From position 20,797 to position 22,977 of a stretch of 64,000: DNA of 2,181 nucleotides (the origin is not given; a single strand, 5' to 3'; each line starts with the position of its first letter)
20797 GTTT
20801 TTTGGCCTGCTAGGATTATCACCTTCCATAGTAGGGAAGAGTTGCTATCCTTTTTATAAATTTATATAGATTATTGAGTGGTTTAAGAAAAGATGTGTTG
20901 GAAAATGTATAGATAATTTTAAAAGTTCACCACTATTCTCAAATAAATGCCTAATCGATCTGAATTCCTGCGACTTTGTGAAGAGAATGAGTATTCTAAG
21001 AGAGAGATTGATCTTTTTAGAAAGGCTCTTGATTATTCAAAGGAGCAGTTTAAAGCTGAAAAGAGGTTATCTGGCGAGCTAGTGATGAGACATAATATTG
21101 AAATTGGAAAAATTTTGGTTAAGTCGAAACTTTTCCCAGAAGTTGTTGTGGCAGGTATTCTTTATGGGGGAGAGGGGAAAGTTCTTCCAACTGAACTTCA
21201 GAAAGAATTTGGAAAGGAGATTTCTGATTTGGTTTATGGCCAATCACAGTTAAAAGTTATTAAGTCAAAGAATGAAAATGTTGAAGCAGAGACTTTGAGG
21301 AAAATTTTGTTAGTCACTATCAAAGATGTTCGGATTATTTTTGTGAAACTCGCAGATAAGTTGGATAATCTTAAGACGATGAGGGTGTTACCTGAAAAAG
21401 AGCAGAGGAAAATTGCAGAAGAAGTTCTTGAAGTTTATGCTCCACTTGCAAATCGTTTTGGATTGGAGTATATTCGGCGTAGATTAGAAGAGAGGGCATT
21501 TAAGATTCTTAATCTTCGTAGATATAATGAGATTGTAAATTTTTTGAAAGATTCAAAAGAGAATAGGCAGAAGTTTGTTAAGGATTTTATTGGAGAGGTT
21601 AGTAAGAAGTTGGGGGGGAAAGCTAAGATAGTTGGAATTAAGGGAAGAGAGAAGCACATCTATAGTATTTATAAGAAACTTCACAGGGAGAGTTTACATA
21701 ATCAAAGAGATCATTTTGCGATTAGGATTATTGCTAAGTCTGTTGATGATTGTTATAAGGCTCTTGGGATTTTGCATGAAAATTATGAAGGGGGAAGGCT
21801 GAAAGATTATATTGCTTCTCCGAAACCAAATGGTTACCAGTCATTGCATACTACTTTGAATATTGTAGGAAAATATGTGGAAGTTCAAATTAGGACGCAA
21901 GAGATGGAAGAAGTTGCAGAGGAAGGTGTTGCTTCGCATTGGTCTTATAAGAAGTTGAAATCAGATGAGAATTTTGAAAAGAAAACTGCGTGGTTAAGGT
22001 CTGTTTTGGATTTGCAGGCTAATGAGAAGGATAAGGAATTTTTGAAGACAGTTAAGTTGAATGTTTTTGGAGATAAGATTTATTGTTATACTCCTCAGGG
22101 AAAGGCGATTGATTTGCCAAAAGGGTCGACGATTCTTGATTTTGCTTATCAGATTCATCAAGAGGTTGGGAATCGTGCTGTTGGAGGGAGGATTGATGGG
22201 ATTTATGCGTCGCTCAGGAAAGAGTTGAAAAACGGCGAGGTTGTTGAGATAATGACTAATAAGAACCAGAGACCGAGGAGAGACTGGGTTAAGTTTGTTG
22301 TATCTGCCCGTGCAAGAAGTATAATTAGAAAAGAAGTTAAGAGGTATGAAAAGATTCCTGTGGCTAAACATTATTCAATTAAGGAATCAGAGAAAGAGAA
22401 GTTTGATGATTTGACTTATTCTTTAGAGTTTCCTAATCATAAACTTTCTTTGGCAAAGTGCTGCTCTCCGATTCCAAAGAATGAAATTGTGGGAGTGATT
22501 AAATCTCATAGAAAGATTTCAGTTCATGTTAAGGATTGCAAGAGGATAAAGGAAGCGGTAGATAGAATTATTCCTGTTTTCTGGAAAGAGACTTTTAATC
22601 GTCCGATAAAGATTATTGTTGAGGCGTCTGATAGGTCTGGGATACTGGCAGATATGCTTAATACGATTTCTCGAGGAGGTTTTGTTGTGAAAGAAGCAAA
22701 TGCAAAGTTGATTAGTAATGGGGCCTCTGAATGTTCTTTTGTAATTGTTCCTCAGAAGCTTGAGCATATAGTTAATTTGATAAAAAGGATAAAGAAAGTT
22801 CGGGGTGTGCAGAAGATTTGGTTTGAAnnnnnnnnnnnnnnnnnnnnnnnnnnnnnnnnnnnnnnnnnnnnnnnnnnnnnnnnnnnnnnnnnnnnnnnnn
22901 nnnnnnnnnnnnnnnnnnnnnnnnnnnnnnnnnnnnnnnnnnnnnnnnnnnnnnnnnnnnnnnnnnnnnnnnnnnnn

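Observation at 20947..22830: Full-length RelA/SpoT homolog with a degenerate hydrolase motif in an archaeal informational-gene context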

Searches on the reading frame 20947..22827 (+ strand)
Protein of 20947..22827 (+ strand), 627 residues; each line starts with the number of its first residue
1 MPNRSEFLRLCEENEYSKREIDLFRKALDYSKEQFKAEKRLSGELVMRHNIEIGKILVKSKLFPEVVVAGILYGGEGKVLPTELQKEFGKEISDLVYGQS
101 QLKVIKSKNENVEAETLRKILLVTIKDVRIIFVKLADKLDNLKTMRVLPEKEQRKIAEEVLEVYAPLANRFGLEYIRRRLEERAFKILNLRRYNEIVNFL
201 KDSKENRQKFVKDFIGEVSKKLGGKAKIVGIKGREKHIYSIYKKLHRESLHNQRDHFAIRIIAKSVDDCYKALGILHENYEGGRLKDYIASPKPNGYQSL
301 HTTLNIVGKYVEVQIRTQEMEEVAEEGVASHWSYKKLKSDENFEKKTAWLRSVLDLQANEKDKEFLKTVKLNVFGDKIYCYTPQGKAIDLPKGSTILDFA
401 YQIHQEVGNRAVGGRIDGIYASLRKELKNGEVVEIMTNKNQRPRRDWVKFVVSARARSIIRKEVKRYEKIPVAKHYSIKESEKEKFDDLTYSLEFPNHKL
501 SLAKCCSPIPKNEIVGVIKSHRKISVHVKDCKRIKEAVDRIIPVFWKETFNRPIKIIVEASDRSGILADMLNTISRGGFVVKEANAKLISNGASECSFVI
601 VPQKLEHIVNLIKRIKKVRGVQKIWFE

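Call 3: search_protein_families(library=pfam, proteins=[window:20947-22827:+], max_evalue=0.01)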
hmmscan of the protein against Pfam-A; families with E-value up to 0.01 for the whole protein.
window:20947-22827:+ (627 aa): 4 families
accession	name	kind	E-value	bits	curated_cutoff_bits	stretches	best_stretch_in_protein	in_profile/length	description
PF13328.12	HD_4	-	3.8e-32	111.6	27.2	1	27-173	1-155/156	HD domain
PF04607.23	RelA_SpoT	-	8.8e-32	110.2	27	1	233-336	1-110/113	Region found in RelA / SpoT proteins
PF02824.27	TGS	-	2.4e-19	69.6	22.2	1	378-437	1-60/60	TGS domain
PF13291.12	ACT_4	-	5.3e-08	33.9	27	1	553-624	6-78/80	ACT domain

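Call 4: search_protein_families(library=ncbifam, proteins=[window:20947-22827:+], max_evalue=0.01)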
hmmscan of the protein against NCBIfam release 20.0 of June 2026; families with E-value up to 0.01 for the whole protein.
window:20947-22827:+ (627 aa): 6 families
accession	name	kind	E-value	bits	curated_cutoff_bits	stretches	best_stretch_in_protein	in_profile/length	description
TIGR00691.1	spoT_relA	subfamily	6.7e-159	530.4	499.2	2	27-469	1-454/687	RelA/SpoT family protein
NF008303.0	PRK11092.1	equivalog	6.6e-119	398.1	947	2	16-467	15-477/702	bifunctional GTP diphosphokinase/guanosine-3',5'-bis pyrophosphate 3'-pyrophosphohydrolase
NF008124.0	PRK10872.1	equivalog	4.8e-106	356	728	2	22-468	33-500/744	GTP diphosphokinase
NF053588.1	GTPPhKinYjbM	equivalog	5.1e-07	29.7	320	1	223-324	32-149/201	GTP diphosphokinase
NF003361.0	PRK04435.1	equivalog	0.00033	20.5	131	1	548-624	65-142/148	ACT domain-containing protein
NF007171.0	PRK09602.1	subfamily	0.0016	17.4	387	1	390-438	346-396/397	YchF-related putative GTPase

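Call 5: search_solved_structures(query=window:20947-22827:+, show_alignments=3)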
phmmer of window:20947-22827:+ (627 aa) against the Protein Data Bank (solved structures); distinct sequences matched with E-value up to 0.001: 24.
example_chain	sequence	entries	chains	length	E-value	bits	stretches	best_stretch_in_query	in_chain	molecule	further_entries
6yxa_A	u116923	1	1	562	4.4e-106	359.2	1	17-482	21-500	GTP pyrophosphokinase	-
8fr8_I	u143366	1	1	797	9.5e-102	344.9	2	14-464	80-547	GTP pyrophosphokinase RelA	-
5iqr_8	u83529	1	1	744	7e-97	328.8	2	44-463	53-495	GTP pyrophosphokinase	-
5kps_A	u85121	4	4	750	7.2e-97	328.7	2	44-463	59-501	GTP pyrophosphokinase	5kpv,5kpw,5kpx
5l3p_z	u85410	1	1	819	1.7e-92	314.3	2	44-463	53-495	GTP pyrophosphokinase,GTP pyrophosphokinase,GTP pyrophosphokinase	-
7oiw_A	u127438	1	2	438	7e-83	282.6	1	18-413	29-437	GTP pyrophosphokinase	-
8acu_A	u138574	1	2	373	5.2e-75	256.6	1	17-357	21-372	GTP pyrophosphokinase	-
1vj7_A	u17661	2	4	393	7.4e-64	219.7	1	21-358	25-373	Bifunctional RELA/SPOT | Bifunctional (p)ppGpp synthase/hydrolase RelA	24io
5xnx_A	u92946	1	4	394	6e-60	206.8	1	14-370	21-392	Bifunctional (p)ppGpp synthase/hydrolase RelA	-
9s6k_B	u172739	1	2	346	1.6e-51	179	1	5-328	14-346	GTP pyrophosphokinase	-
7qpr_A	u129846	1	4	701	1.6e-50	175.7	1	9-465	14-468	ACT domain protein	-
7ohg_A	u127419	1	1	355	5.8e-50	173.9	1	24-321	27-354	Guanosine-3',5'-bis(Diphosphate) 3'-pyrophosphohydrolase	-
6s2t_A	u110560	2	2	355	5.8e-50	173.9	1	24-321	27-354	(P)ppGpp synthetase I, SpoT/RelA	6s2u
6s2v_A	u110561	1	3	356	5.9e-50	173.8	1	24-321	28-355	(P)ppGpp synthetase I, SpoT/RelA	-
6htq_x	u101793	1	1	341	3.3e-37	131.7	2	376-483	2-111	GTP pyrophosphokinase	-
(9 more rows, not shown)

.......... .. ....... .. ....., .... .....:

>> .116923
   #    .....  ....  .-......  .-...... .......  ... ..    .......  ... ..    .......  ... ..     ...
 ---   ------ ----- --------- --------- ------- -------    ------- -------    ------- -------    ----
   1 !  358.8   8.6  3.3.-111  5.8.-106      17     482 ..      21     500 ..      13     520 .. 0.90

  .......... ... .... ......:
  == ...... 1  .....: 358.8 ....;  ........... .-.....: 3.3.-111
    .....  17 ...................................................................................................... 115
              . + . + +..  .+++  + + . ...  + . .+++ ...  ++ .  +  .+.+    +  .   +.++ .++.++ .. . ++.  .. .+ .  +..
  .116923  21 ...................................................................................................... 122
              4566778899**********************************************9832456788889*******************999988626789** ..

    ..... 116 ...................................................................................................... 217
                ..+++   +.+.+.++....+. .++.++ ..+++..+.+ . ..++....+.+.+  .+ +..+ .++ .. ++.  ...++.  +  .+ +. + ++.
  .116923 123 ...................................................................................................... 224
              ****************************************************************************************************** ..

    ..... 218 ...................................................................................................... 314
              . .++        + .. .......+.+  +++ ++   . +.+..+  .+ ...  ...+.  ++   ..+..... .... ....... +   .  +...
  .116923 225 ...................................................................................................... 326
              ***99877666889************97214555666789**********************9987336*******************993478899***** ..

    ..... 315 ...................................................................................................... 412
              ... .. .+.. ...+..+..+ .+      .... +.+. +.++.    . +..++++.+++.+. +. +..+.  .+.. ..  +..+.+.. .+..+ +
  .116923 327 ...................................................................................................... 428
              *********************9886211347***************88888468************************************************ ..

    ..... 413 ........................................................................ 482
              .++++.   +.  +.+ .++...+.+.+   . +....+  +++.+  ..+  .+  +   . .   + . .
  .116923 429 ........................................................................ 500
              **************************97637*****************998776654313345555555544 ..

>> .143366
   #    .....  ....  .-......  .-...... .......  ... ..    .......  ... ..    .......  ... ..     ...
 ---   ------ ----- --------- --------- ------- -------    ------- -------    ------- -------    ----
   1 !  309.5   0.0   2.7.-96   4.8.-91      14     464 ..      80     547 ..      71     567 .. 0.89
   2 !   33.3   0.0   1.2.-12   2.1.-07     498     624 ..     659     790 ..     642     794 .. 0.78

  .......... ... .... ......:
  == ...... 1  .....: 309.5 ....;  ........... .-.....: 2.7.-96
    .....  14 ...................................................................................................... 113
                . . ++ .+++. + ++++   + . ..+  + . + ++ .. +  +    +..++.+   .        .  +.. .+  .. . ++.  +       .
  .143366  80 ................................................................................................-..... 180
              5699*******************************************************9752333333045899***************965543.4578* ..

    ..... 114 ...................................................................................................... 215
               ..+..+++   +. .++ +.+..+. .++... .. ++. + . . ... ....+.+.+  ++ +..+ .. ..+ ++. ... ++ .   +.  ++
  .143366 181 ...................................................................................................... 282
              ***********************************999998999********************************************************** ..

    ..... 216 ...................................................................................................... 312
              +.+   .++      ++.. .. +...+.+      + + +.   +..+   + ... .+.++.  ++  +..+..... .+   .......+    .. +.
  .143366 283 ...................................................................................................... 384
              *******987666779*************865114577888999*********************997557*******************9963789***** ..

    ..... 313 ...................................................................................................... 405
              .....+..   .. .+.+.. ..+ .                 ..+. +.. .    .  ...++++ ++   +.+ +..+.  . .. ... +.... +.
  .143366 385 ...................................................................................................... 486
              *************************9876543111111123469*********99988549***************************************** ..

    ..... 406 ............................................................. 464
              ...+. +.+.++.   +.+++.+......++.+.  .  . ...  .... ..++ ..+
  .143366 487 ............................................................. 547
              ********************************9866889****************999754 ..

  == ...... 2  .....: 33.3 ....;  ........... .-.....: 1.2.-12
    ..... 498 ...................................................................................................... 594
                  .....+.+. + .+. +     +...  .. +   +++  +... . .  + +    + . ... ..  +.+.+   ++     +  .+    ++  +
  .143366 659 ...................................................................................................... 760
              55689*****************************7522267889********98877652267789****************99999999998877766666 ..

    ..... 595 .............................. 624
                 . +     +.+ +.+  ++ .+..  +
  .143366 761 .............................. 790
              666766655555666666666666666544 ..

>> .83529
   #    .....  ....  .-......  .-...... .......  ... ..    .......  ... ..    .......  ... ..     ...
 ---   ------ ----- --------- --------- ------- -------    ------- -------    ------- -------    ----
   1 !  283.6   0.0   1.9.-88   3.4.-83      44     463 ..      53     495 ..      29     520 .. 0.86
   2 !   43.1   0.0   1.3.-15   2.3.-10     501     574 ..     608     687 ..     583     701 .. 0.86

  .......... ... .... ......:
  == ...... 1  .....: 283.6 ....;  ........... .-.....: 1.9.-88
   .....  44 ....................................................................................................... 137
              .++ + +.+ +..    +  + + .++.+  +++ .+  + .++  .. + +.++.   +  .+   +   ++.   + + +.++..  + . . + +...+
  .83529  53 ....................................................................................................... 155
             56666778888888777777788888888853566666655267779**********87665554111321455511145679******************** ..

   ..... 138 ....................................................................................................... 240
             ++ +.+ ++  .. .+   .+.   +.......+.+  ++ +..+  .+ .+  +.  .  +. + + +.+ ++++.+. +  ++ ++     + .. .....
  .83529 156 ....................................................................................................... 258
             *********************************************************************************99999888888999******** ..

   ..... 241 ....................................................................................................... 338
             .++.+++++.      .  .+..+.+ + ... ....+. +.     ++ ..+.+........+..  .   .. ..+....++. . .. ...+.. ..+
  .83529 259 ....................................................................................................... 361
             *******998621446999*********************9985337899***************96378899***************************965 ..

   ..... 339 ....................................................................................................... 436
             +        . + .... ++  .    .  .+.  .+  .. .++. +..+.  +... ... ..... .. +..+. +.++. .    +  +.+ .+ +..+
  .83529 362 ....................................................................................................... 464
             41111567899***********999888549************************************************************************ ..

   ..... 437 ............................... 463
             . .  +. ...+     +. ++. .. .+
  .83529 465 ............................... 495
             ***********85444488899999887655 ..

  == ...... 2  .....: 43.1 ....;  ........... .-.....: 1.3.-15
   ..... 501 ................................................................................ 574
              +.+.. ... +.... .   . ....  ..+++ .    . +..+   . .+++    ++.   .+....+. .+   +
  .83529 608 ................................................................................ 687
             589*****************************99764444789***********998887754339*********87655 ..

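Call 10: find_homologous_proteins(query=window:20947-22827:+)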
Query window:20947-22827:+ (627 aa): 7752 proteins with E <= 0.001 among 8000 candidates; the best 120 are listed.
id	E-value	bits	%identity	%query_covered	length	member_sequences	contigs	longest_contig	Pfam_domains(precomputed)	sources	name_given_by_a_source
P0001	0.0e+0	1379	100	100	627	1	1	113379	PF04607.24,PF13328.13,PF02824.28,PF13291.13,PF28438.1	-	-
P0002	0.0e+0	1112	79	99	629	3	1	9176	PF04607.24,PF13328.13,PF02824.28,PF13291.13,PF28438.1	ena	-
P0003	0.0e+0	1085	78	99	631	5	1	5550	PF04607.24,PF13328.13,PF02824.28,PF13291.13,PF28438.1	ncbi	ncbi:MAG: HD domain-containing protein [Nanoarchaeota archaeon]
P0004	0.0e+0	1074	75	100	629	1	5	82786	PF04607.24,PF13328.13,PF02824.28,PF13291.13,PF28438.1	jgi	jgi:GTP diphosphokinase / guanosine-3',5'-bis(diphosphate) 3'-diphosphatase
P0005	6.3e-254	862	62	99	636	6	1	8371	PF04607.24,PF13328.13,PF02824.28,PF13291.13,PF28438.1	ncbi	-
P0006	7.2e-250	849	62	100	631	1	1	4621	PF04607.24,PF13328.13,PF02824.28,PF13291.13,PF28438.1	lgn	-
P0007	3.3e-248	843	61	99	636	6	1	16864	PF04607.24,PF13328.13,PF02824.28,PF13291.13,PF28438.1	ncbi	-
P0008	3.1e-246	837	61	96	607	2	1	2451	PF04607.24,PF13328.13,PF02824.28,PF28438.1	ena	-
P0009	4.6e-245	833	60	99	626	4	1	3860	PF04607.24,PF13328.13,PF02824.28,PF13291.13,PF28438.1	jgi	-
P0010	3.2e-237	807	59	99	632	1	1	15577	PF04607.24,PF13328.13,PF02824.28,PF13291.13,PF28438.1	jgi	-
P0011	3.3e-237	807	59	100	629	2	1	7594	PF04607.24,PF13328.13,PF02824.28,PF13291.13,PF28438.1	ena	-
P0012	9.7e-235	799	57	99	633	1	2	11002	PF04607.24,PF13328.13,PF02824.28,PF13291.13,PF28438.1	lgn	-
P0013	4.4e-234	797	57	100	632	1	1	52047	PF04607.24,PF13328.13,PF02824.28,PF28438.1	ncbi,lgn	-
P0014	9.4e-232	789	57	100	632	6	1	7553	PF04607.24,PF13328.13,PF02824.28,PF13291.13,PF28438.1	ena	-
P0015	3.2e-231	787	56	100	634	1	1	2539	PF04607.24,PF13328.13,PF02824.28,PF28438.1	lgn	-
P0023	9.9e-217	740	53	100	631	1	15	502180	PF04607.24,PF13328.13,PF02824.28,PF28438.1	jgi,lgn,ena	jgi:GTP diphosphokinase / guanosine-3',5'-bis(diphosphate) 3'-diphosphatase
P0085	8.3e-194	664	49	100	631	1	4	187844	PF04607.24,PF13328.13,PF02824.28,PF13291.13,PF28438.1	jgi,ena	-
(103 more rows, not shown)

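Call 21: find_encoding_contigs(protein=P0004, flank=5000, max_places=2)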
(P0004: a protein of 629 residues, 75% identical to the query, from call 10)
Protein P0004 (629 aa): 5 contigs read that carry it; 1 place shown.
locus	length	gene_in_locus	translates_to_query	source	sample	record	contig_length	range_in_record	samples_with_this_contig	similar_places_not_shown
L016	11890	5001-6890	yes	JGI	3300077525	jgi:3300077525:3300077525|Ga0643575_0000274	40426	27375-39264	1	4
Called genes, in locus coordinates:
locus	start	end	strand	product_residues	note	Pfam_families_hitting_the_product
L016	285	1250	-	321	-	PF01022:HTH_5 (faint), PF01047:MarR (faint), PF08279:HTH_11 (faint), PF12802:MarR_2 (faint), PF13404:HTH_AsnC-type, PF13412:HTH_24, PF13404:HTH_AsnC-type, PF13412:HTH_24, +3 more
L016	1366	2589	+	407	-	-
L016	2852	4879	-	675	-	PF14551:MCM_N (faint), PF17207:MCM_OB, PF00493:MCM, PF07726:AAA_3 (weak), PF01078:Mg_chelatase (weak), PF17855:MCM_lid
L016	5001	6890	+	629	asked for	PF13328:HD_4, PF04607:RelA_SpoT, PF02824:TGS, PF28438:RelA_RIS, PF13291:ACT_4 (weak)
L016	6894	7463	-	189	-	PF00352:TBP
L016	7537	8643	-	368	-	PF04326:SLFN_AlbA_2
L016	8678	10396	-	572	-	PF04675:DNA_ligase_A_N, PF01068:DNA_ligase_A_M, PF04679:DNA_ligase_A_C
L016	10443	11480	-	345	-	PF21088:MS_channel_1st, PF00924:MS_channel_2nd, PF21082:MS_channel_3rd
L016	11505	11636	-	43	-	PF06397:Desulfoferrod_N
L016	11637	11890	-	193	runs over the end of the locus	PF00210:Ferritin, PF02915:Rubrerythrin, PF21349:RUBY_RBDX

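Call 22: find_encoding_contigs(protein=P0023, flank=5000, max_places=2)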
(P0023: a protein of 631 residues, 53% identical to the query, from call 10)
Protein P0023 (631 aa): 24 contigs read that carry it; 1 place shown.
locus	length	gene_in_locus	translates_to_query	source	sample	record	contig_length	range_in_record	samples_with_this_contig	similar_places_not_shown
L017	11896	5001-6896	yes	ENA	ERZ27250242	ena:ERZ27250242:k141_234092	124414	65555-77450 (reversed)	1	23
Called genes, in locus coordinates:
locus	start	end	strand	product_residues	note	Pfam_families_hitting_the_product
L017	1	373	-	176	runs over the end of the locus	PF13238:AAA_18 (faint)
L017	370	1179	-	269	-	PF08030:NAD_binding_6 (faint), PF00175:NAD_binding_1, PF10418:DHODB_Fe-S_bind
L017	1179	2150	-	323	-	PF12838:Fer4_7 (faint), PF13183:Fer4_8 (faint), PF13187:Fer4_9 (faint), PF13534:Fer4_17 (faint), PF14697:Fer4_21 (faint), PF00037:Fer4 (faint), PF12797:Fer4_2 (faint), PF17179:Fer4_22, +1 more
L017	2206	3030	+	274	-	PF00480:ROK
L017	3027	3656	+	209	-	-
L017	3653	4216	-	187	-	PF04326:SLFN_AlbA_2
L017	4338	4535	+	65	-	-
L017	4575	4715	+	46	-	-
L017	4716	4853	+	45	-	-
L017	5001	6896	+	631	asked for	PF13328:HD_4, PF04607:RelA_SpoT, PF02824:TGS, PF28438:RelA_RIS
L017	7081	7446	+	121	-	-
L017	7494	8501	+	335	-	PF17125:Methyltr_RsmF_N, PF01189:Methyltr_RsmB-F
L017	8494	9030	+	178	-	PF01966:HD, PF13875:DUF4202 (weak)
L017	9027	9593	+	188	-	PF00300:His_Phos_1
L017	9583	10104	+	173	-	PF13636:Methyltranf_PUA (weak)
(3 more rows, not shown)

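Call 23: find_encoding_contigs(protein=P0085, flank=5000, max_places=2)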
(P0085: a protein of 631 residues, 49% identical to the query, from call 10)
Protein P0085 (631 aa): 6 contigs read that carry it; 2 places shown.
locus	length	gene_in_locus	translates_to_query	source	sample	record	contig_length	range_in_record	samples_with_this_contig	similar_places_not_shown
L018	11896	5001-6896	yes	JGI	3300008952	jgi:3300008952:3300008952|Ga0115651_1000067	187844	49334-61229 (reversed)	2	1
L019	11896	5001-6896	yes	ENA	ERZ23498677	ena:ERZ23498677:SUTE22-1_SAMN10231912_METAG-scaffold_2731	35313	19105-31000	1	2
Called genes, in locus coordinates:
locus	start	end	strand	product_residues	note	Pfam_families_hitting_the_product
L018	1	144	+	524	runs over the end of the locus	PF02562:PhoH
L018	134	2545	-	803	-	PF02463:SMC_N, PF13175:AAA_15 (weak), PF13476:AAA_23, PF13555:AAA_29 (faint)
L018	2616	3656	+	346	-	PF00265:TK (weak)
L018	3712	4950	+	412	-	PF03952:Enolase_N, PF00113:Enolase_C, PF13378:MR_MLE_C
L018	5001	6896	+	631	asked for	PF13328:HD_4, PF04607:RelA_SpoT, PF02824:TGS, PF28438:RelA_RIS, PF13291:ACT_4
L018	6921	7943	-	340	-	PF00044:Gp_dh_N, PF02800:Gp_dh_C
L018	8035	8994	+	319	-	PF17125:Methyltr_RsmF_N, PF01189:Methyltr_RsmB-F, PF13847:Methyltransf_31 (weak)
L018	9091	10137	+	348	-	PF26233:NicX, PF02073:Peptidase_M29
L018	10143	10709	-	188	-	PF01300:Sua5_yciO_yrdC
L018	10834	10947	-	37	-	-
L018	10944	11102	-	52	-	-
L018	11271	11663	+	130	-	PF13828:DUF4190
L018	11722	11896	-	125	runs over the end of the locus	PF01201:Ribosomal_S8e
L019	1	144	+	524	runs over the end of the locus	PF02562:PhoH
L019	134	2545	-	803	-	PF02463:SMC_N, PF13175:AAA_15 (weak), PF13476:AAA_23, PF13555:AAA_29 (faint)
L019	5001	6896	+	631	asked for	PF13328:HD_4, PF04607:RelA_SpoT, PF02824:TGS, PF28438:RelA_RIS, PF13291:ACT_4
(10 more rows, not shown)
